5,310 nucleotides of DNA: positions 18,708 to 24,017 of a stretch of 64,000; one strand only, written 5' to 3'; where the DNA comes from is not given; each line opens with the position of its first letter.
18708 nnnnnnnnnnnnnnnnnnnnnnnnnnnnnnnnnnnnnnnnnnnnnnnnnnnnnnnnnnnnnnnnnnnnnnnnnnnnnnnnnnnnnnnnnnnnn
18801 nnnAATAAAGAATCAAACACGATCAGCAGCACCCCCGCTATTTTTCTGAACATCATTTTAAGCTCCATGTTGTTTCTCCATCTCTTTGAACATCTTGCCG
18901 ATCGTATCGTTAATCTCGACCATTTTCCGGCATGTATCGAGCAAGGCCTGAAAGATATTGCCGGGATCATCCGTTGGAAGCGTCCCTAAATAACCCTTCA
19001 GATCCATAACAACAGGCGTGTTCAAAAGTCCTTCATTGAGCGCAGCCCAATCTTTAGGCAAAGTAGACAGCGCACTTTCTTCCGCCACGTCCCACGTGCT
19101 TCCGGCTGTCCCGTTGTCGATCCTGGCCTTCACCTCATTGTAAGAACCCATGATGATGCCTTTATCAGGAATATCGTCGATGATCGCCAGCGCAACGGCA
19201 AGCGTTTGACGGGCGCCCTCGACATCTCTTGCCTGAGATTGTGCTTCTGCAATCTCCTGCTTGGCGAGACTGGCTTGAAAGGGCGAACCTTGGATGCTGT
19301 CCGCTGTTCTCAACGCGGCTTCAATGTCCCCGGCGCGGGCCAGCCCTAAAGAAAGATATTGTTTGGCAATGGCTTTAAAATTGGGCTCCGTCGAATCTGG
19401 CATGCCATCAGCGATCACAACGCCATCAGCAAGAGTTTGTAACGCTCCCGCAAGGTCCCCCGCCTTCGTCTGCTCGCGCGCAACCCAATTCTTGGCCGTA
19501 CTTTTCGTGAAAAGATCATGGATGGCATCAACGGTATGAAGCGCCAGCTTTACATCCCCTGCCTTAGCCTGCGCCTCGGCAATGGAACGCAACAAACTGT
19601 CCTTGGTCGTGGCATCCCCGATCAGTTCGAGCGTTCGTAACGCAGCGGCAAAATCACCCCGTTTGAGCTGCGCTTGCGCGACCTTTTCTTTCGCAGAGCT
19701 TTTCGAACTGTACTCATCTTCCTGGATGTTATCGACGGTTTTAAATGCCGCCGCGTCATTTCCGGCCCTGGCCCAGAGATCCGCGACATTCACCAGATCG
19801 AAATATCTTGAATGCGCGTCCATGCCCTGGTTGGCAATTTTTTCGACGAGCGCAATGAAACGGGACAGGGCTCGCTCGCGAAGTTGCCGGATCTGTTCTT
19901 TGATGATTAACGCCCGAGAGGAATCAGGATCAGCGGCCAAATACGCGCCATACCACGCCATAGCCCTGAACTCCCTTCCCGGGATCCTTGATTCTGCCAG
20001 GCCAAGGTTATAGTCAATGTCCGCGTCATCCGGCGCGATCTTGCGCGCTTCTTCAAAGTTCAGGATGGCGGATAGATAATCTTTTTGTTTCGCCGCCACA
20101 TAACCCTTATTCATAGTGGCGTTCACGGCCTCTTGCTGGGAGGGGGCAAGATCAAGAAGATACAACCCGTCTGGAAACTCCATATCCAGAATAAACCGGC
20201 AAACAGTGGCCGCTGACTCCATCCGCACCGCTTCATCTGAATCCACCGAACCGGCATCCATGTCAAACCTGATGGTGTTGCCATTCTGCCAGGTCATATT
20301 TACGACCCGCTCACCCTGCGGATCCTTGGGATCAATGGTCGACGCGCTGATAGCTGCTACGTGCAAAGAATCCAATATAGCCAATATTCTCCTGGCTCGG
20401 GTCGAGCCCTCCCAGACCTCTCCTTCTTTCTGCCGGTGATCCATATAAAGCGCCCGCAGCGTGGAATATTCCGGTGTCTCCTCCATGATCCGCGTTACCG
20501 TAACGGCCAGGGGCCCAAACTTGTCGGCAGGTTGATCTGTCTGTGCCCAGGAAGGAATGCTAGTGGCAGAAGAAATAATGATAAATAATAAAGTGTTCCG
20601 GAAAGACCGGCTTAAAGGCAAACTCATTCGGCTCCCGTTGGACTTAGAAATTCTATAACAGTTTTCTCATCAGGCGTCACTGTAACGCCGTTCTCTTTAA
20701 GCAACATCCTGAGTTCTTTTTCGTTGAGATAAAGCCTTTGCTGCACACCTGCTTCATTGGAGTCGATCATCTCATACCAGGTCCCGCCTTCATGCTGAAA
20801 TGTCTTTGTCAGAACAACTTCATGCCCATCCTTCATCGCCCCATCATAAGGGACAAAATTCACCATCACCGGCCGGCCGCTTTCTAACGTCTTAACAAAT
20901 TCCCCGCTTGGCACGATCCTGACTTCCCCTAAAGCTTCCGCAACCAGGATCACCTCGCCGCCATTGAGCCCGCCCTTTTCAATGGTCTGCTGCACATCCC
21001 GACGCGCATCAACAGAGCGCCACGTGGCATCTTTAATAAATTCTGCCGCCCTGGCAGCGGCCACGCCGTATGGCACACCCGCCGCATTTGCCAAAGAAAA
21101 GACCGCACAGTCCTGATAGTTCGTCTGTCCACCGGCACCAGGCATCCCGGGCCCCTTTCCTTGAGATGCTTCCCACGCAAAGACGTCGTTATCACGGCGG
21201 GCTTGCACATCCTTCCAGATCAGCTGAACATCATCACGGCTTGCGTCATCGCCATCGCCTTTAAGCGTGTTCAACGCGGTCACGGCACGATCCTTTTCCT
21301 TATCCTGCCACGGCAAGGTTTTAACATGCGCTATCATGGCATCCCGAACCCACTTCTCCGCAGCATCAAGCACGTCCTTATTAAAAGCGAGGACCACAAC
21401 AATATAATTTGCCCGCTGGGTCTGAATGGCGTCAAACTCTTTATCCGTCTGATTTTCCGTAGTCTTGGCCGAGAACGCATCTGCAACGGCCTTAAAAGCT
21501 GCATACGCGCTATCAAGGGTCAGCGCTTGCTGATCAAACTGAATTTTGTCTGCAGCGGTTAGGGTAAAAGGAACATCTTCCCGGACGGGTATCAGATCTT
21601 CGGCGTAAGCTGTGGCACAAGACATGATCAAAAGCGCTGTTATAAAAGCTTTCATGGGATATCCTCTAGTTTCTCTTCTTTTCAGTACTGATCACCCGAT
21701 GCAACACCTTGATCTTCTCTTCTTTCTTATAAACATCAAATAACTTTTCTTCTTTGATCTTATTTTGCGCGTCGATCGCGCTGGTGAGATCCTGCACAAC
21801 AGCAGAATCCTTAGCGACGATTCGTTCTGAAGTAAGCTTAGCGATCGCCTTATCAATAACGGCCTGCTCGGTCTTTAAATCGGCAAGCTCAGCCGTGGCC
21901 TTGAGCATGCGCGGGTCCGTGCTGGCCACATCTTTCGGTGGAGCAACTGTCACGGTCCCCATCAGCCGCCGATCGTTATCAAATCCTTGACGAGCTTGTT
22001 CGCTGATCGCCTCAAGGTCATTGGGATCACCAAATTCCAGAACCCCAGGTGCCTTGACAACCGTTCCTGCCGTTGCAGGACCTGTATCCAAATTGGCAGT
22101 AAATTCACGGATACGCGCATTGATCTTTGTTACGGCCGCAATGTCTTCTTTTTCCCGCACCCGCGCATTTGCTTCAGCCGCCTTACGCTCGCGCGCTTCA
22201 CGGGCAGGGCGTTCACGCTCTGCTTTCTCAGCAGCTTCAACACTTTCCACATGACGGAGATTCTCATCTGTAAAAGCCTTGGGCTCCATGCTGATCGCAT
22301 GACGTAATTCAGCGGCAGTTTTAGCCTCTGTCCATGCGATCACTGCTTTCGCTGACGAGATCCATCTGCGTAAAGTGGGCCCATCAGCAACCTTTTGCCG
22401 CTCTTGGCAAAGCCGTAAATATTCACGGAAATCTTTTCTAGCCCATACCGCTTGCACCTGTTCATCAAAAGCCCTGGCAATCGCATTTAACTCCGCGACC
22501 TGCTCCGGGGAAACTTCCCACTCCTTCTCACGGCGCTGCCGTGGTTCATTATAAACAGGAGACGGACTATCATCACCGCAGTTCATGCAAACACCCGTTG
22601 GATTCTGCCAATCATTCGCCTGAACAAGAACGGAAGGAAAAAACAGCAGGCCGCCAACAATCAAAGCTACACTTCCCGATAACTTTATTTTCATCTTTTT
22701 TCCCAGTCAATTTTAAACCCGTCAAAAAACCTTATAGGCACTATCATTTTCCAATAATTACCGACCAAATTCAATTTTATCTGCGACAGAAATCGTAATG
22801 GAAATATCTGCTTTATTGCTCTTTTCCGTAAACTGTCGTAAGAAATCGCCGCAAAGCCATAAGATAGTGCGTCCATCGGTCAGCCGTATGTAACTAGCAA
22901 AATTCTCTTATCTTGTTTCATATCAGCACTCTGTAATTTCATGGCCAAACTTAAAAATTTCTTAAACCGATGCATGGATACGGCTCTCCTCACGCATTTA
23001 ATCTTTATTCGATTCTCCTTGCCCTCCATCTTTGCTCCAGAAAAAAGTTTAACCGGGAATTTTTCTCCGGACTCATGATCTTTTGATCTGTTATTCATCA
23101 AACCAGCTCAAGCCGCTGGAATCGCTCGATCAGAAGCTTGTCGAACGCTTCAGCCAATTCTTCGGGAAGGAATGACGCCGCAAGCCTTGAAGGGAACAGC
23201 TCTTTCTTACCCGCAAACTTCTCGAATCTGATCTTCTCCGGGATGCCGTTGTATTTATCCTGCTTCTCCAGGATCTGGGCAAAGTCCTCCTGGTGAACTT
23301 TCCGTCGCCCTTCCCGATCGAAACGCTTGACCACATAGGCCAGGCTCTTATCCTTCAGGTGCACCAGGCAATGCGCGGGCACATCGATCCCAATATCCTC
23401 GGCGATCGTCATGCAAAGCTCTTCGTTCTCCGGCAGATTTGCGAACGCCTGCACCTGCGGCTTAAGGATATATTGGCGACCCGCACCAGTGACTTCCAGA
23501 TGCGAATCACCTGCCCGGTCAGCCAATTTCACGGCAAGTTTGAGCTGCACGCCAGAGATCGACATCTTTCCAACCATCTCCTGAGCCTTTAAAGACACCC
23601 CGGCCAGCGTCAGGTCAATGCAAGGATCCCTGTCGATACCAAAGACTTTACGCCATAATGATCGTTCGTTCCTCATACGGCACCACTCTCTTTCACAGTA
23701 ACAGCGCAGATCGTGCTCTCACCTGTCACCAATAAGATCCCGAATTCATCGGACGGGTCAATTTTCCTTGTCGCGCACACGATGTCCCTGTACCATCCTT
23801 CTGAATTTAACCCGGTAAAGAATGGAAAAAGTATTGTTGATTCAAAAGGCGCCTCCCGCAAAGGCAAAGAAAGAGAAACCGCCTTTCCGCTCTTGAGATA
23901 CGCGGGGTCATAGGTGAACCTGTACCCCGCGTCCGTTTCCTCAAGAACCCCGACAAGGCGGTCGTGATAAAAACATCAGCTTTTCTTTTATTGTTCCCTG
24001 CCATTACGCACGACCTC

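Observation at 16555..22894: Conserved ~40-bp intergenic motif present three times, each 40-160 bp upstream of a minus-strand gene for a secreted protein or toxin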

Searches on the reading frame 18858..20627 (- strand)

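Call 8: search_protein_families(library=pfam, proteins=[window:18858-20627:-], max_evalue=0.01)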
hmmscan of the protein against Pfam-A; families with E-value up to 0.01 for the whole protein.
window:18858-20627:- (589 aa): 4 families
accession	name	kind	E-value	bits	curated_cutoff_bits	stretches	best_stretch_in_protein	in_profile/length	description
PF14559.12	TPR_19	-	9.8e-05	23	25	0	179-243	2-65/68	Tetratricopeptide repeat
PF00515.34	TPR_1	-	0.0012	19.1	27.8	0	172-201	5-34/34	Tetratricopeptide repeat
PF13432.12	TPR_16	-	0.0031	18.4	32.7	0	174-236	3-64/65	Tetratricopeptide repeat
PF13414.12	TPR_11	-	0.0047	17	26.8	1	176-211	2-37/42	TPR repeat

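Call 23: search_protein_families(library=ncbifam, proteins=[window:18858-20627:-], max_evalue=1)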
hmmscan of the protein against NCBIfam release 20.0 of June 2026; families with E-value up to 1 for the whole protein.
window:18858-20627:- (589 aa): 2 families
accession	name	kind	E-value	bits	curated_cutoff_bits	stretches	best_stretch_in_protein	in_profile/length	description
NF040959.1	MamA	equivalog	1.5e-06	27.8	200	1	164-214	101-151/204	magnetosome protein MamA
NF008755.0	PRK11788.1-3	equivalog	0.2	10.9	430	1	278-386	217-326/388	lipopolysaccharide assembly protein LapB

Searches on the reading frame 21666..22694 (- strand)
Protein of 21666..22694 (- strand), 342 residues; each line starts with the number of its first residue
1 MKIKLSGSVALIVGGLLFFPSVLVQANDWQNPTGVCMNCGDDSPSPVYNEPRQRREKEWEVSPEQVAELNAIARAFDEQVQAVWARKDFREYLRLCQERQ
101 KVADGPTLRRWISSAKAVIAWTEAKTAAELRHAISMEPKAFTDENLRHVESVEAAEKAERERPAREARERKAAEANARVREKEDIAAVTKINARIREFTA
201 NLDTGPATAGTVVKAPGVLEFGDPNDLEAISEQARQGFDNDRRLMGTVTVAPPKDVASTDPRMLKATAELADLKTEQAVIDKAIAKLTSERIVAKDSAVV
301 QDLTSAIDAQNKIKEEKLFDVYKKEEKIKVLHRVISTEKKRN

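Call 8: search_protein_families(library=pfam, proteins=[window:21666-22694:-], max_evalue=0.01)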
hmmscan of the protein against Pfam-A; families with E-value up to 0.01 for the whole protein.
window:21666-22694:- (342 aa): 0 families

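Call 23: search_protein_families(library=ncbifam, proteins=[window:21666-22694:-], max_evalue=1)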
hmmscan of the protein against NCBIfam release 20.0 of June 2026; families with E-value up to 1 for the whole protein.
window:21666-22694:- (342 aa): 0 families

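Call 27: find_homologous_proteins(query=window:21666-22694:-, max_evalue=0.001)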
Query window:21666-22694:- (342 aa): 1 proteins with E <= 0.001 among 8000 candidates.
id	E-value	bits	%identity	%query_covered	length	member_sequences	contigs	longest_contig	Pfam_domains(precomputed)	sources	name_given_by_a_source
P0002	1.4e-121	424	65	96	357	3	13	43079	-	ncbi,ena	-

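Call 28: find_encoding_contigs(protein=P0002, flank=10000, max_places=6)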
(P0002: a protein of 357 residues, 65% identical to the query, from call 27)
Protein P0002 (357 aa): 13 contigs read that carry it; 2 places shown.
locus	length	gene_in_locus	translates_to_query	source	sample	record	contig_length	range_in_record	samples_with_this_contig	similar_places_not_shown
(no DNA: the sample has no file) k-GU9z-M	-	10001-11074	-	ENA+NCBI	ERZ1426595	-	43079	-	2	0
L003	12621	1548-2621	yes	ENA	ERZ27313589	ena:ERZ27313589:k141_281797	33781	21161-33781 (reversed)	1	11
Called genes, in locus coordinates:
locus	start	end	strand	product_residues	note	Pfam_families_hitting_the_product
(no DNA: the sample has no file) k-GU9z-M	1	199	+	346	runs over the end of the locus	?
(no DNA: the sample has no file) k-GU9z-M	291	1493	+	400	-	PF13749:HATPase_c_4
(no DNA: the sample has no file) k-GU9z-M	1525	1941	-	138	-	-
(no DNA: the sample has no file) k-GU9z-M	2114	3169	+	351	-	PF02661:Fic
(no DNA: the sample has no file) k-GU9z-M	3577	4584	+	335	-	PF02661:Fic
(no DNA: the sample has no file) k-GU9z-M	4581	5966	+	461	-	-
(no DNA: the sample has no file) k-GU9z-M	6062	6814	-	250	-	PF01695:IstB_IS21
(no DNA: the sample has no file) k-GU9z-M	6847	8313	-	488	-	PF00665:rve (weak), PF22483:Mu-transpos_C_2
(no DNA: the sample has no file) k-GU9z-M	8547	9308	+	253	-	PF13561:adh_short_C2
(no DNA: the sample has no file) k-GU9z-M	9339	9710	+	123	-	PF01243:PNPOx_N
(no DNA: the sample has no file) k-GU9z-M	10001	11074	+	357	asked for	-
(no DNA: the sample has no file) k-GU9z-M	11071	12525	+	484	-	PF22599:SecDF_P1_head (weak)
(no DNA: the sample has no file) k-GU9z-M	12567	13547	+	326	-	-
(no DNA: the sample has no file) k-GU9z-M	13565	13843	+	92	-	-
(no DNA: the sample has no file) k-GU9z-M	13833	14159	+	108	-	-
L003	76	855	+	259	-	PF13561:adh_short_C2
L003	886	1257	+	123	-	PF01243:PNPOx_N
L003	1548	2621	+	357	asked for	-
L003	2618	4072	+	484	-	PF22599:SecDF_P1_head (weak)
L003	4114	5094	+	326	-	-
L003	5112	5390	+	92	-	-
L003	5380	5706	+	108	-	-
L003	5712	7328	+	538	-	-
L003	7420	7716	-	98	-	-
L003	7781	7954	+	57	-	PF11154:DUF2934 (weak)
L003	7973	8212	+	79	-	PF11752:DUF3309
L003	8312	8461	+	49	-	PF18919:DUF5670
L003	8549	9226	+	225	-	PF01255:Prenyltransf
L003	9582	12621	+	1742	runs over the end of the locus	PF12951:PATR, PF03797:Autotransporter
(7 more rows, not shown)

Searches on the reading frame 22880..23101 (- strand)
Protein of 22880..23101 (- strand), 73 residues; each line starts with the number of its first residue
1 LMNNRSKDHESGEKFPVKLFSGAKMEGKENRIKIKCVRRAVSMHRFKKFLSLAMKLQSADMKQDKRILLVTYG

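Call 18: search_protein_families(library=pfam, proteins=[window:22880-23101:-], max_evalue=10)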
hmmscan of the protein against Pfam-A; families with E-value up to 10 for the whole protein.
window:22880-23101:- (73 aa): 0 families

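Call 22: search_solved_structures(query=window:22883-23098:-, max_evalue=10, show_alignments=2)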
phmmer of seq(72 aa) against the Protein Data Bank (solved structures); distinct sequences matched with E-value up to 10: 4.
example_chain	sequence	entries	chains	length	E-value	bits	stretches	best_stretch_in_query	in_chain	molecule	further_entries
8jet_A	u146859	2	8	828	0.45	14.2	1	24-61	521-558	Potassium channel SKOR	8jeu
8jec_A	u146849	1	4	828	0.45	14.2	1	24-61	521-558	Potassium channel SKOR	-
8wtz_C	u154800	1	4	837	0.46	14.2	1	24-61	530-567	Potassium channel SKOR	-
8wui_B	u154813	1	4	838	0.46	14.2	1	24-61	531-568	Potassium channel SKOR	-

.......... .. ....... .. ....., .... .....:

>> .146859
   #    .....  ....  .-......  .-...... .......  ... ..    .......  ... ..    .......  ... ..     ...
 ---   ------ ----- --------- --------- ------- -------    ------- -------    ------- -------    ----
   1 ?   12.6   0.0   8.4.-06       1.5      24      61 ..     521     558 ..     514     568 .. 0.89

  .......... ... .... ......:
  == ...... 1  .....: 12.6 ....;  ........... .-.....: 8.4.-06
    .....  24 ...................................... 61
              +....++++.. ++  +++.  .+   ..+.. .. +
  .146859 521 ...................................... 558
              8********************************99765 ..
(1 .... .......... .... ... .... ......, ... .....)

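Call 23: search_protein_families(library=ncbifam, proteins=[window:22880-23101:-], max_evalue=1)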
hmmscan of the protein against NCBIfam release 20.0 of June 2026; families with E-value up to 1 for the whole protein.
window:22880-23101:- (73 aa): 0 families

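Call 26: find_homologous_proteins(query=window:22883-23101:-, max_evalue=10)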
Query window:22883-23101:- (73 aa): 1 proteins with E <= 10 among 1 candidates.
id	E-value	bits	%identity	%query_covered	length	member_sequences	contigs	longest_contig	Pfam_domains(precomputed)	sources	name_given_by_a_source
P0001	2.7e-39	149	100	99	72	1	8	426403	-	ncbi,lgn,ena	-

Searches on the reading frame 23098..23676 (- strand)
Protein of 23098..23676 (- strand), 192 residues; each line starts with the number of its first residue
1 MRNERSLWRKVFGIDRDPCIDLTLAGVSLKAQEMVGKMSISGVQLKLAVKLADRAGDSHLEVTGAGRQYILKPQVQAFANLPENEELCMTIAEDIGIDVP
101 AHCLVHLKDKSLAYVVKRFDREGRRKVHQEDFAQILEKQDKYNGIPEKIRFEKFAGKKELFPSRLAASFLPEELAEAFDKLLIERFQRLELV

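Call 8: search_protein_families(library=pfam, proteins=[window:23098-23676:-], max_evalue=0.01)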
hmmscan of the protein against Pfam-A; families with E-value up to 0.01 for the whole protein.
window:23098-23676:- (192 aa): 1 family
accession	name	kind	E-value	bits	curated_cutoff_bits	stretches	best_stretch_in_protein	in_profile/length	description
PF07804.18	HipA_C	-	6.9e-24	85.1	30.5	1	38-144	1-97/213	HipA-like C-terminal domain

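Call 23: search_protein_families(library=ncbifam, proteins=[window:23098-23676:-], max_evalue=1)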
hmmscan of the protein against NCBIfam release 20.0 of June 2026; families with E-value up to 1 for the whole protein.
window:23098-23676:- (192 aa): 0 families

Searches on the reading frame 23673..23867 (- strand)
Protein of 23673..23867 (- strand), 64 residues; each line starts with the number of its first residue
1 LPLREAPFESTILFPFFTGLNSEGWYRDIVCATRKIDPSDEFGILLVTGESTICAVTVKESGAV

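Call 18: search_protein_families(library=pfam, proteins=[window:23673-23867:-], max_evalue=10)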
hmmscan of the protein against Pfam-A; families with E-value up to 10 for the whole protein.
window:23673-23867:- (64 aa): 1 family
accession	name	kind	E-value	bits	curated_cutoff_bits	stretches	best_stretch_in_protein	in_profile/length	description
PF13657.11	Couple_hipA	-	9.9e-10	39.3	22.5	1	1-58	41-98/99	HipA N-terminal domain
